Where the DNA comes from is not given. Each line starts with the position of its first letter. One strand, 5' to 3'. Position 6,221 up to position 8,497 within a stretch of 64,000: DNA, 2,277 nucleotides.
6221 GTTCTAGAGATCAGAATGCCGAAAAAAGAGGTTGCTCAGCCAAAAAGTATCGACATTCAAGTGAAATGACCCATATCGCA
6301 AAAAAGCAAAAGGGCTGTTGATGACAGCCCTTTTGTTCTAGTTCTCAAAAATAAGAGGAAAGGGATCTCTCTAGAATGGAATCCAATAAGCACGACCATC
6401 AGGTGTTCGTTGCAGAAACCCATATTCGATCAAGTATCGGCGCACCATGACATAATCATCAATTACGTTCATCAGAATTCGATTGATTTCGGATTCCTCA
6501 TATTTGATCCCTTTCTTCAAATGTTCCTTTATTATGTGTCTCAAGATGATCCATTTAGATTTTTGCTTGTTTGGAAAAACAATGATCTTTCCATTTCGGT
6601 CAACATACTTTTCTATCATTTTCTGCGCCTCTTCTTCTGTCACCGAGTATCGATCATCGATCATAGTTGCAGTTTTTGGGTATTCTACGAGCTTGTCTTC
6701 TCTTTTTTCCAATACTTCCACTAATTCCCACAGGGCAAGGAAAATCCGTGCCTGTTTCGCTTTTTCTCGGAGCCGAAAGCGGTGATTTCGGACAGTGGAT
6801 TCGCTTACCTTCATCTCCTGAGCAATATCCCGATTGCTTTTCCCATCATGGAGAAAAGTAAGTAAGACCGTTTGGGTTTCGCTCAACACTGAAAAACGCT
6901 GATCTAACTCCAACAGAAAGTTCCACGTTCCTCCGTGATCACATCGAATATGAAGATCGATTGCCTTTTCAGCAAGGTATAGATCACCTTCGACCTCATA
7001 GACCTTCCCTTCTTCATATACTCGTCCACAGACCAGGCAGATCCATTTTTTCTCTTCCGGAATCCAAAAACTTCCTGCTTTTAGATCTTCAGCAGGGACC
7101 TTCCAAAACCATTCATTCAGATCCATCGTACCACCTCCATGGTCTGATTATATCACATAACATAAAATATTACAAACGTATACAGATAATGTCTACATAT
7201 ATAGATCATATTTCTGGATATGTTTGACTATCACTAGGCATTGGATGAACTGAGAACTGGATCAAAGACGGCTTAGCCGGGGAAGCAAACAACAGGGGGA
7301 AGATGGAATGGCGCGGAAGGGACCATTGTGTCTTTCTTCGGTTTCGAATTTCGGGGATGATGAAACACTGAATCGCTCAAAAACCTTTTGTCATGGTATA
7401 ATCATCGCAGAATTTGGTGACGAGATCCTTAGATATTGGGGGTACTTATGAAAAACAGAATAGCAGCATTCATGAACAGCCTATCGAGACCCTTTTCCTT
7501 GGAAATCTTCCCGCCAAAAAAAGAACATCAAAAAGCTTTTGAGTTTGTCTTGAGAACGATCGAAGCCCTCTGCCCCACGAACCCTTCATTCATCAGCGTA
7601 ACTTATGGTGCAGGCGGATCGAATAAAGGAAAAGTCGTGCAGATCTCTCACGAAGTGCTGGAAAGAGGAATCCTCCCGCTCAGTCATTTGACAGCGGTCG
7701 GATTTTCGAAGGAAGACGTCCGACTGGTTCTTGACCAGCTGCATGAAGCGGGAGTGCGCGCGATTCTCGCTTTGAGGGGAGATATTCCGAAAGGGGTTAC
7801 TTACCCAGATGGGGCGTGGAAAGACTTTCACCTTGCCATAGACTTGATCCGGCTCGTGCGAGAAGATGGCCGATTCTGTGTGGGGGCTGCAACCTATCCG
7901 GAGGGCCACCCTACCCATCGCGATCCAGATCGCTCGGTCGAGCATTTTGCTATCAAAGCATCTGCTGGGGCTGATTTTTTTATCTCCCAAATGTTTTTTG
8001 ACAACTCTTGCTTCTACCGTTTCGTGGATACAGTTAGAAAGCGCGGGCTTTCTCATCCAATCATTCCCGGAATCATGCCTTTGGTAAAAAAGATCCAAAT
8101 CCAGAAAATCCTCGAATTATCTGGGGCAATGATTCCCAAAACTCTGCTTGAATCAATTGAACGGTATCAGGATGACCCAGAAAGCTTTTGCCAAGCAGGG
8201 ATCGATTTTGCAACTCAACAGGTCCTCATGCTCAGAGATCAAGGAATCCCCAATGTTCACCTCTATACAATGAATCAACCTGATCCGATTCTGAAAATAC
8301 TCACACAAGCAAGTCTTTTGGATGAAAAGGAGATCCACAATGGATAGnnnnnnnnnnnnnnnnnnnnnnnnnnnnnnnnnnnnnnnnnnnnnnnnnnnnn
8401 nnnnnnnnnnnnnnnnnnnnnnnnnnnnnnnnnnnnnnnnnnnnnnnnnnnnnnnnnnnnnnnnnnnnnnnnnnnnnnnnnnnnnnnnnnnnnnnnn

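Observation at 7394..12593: met operon metF-metH extended by an orphan ABC ATPase and a NYN-domain protein, with MetH lacking its reactivation domain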

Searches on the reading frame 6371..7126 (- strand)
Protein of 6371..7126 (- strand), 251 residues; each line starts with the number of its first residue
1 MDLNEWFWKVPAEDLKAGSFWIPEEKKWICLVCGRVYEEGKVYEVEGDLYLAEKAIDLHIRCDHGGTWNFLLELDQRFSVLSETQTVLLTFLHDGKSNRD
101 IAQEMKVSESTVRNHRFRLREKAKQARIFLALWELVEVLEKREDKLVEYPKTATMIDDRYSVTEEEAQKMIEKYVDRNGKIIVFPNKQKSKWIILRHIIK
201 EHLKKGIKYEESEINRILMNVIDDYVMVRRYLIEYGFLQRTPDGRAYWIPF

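Call 3: search_protein_families(library=pfam, proteins=[window:6371-7126:-], max_evalue=0.01)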
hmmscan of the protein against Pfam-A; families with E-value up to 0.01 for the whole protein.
window:6371-7126:- (251 aa): 7 families
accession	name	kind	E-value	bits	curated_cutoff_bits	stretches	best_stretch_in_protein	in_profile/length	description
PF09860.14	DUF2087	-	2.5e-23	82.5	22.4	1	181-248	2-68/69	Uncharacterized protein conserved in bacteria (DUF2087)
PF00196.25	GerE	-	1.7e-09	37.6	23.5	1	80-122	2-44/57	Bacterial regulatory proteins, luxR family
PF08281.18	Sigma70_r4_2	-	6e-07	29.5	25.7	1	73-122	3-53/54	Sigma-70, region 4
PF13936.12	HTH_38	-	0.0011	19.1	27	1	92-114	17-39/44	Helix-turn-helix domain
PF14493.12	HTH_40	-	0.0016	19.1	27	0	89-126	6-43/89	Helix-turn-helix domain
PF13384.12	HTH_23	-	0.0019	18.4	24.6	1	91-115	13-37/50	Homeodomain-like domain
PF10668.15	Phage_terminase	-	0.0057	16.8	22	0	97-115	24-42/67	Phage terminase small subunit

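Call 9: search_protein_families(library=ncbifam, proteins=[window:6371-7126:-], max_evalue=0.01)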
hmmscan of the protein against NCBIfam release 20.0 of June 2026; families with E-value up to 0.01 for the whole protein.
window:6371-7126:- (251 aa): 19 families
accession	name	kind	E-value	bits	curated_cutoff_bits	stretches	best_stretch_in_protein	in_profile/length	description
NF052445.1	RespRegMctR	equivalog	5.4e-06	26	300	1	79-123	143-187/205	two-component system response regulator MctR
TIGR02937.1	sigma70-ECF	superfamily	1.9e-05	24.4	42.9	1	73-126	110-164/165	sigma-70 family RNA polymerase sigma factor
TIGR03020.2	EpsA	equivalog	2.5e-05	24.1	170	1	78-116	188-226/247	XrtB/PEP-CTERM-associated transcriptional regulator EpsA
NF007419.0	PRK09958.1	equivalog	2.5e-05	23.9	251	1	75-124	138-187/204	acid-sensing system DNA-binding response regulator EvgA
NF040749.1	tetrathio_RR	equivalog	5.9e-05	22.9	290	1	73-128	126-181/191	tetrathionate respiration response regulator TtrR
NF011896.0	PRK15369.1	equivalog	8.6e-05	22.2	242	1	77-124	146-193/211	two component system response regulator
NF007708.0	PRK10403.1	equivalog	0.00041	19.9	343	1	75-125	148-199/215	nitrate/nitrite response regulator protein NarP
NF007935.0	PRK10651.1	equivalog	0.00045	19.5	250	1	79-134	154-210/216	two-component system response regulator NarL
NF007505.1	PRK10100.1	equivalog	0.00049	19.8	250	1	79-122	143-186/204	biofilm master transcriptional regulator CsgD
TIGR03541.1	reg_near_HchA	equivalog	0.00056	19.5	215.6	1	74-123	165-214/232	PA1136 family autoinducer-binding transcriptional regulator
NF052366.1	photon_PedR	equivalog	0.00062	19.9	120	1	81-135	3-58/74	photosynthetic electron transport-dependent transcriptional regulator PedR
TIGR02985.1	Sig70_bacteroi1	subfamily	0.00085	19.6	126.4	1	83-116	118-151/162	RNA polymerase sigma-70 factor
NF007403.0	PRK09935.1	equivalog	0.0027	17.3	271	1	78-123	147-192/210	fimbria biosynthesis transcriptional regulator FimZ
NF047785.1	respo_reg_MadR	equivalog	0.0037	16.6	300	1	80-116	148-184/209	MadR family response regulator transcription factor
NF008548.0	PRK11475.1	equivalog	0.004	16.7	176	1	78-119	132-173/207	DNA-binding transcriptional activator BglJ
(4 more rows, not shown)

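Call 44: search_protein_families(library=padloc, proteins=[window:6371-7126:-], max_evalue=0.01)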
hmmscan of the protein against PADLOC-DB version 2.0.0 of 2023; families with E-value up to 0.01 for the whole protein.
window:6371-7126:- (251 aa): 6 families
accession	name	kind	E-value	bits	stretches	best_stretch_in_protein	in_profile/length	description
PDLC01848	CARF3--CARF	-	0.00028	18.6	1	75-121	129-175/197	-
PDLC01438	Csa3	-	0.00074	17.6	1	74-195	138-223/305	"CAS-I,CAS-II,CAS-III,CAS-IV,CAS-V,CAS-VI; associated_signaling"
PDLC01851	CARF3--CARF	-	0.0013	16.2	1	81-125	210-254/279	-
PDLC01268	CasR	-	0.0036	15.3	1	71-122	120-164/179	"CAS-I,CAS-II,CAS-III,CAS-IV,CAS-V,CAS-VI; associated_signaling"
PDLC01850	CARF3--CARF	-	0.0083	14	0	81-122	143-186/209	-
PDLC01855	CARF3--CARF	-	0.0086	13.8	0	79-126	216-263/288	-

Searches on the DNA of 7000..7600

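Call 17: search_rna_families(source=window, start=7000, end=7600, threshold=evalue, max_evalue=10)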
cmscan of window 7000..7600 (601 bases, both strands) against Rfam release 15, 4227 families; matches with E-value up to 10: 7.
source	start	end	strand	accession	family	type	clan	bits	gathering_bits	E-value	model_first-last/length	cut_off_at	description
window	7357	7407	-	RF01634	ceN44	Gene; snRNA; snoRNA; CD-box;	-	14.9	70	4.9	1-74/74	no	Caenorhabditis snoRNA ceN44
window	7141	7207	+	RF01189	sn1502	Gene; snRNA; snoRNA; CD-box;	-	14.6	60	6.3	1-87/87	no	Small nucleolar RNA sn1502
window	7495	7534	+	RF02098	DGCR5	Gene; lncRNA;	-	13.6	50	9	1-49/49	no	DiGeorge syndrome critical region gene 5 conserved region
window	7427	7512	-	RF02143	HYMAI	Gene; lncRNA;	-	11.7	80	6.7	161-241/241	no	Hydatidiform mole associated and imprinted conserved region 1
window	7414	7476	+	RF01304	sR5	Gene; snRNA; snoRNA; CD-box;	-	11.6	40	5.2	1-53/53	no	Small nucleolar RNA sR5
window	7496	7528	-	RF01845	enod40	Gene;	-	10.7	45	4.8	1-263/263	no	Early nodulin 40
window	7567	7589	-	RF01138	sR23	Gene; snRNA; snoRNA; CD-box;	-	10.3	45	6.6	32-54/54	no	Small nucleolar RNA sR23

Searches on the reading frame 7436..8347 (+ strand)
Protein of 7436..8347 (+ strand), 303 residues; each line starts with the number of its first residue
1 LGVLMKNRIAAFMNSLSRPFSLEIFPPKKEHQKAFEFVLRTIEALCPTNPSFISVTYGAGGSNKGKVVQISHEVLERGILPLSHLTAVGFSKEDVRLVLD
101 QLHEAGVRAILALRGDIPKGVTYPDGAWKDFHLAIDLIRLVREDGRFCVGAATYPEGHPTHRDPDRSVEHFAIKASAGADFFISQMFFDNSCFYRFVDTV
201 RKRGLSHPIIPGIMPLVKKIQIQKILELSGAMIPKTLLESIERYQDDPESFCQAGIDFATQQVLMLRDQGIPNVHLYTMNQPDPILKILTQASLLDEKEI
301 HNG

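Call 3: search_protein_families(library=pfam, proteins=[window:7436-8347:+], max_evalue=0.01)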
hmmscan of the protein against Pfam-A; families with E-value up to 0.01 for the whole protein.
window:7436-8347:+ (303 aa): 1 family
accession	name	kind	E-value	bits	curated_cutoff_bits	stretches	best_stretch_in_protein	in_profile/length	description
PF02219.23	MTHFR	-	1.8e-73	247.8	24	1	16-292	9-286/287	Methylenetetrahydrofolate reductase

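Call 9: search_protein_families(library=ncbifam, proteins=[window:7448-8347:+], max_evalue=0.01)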
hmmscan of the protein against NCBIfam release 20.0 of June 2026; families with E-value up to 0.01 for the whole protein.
window:7448-8347:+ (299 aa): 4 families
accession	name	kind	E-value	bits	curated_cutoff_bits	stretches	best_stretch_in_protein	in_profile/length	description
TIGR00676.1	fadh2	equivalog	3.1e-80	269.5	293.7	1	16-287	1-273/275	methylenetetrahydrofolate reductase [NAD(P)H]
TIGR00677.1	fadh2_euk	equivalog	1e-58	198.9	310.05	1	16-293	2-280/281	methylenetetrahydrofolate reductase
NF006950.0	PRK09432.1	equivalog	2.2e-45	155.2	382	1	16-279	25-281/296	methylenetetrahydrofolate reductase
NF006396.0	PRK08645.1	equivalog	2e-13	49.3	453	1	16-257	324-571/611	bifunctional homocysteine S-methyltransferase/methylenetetrahydrofolate reductase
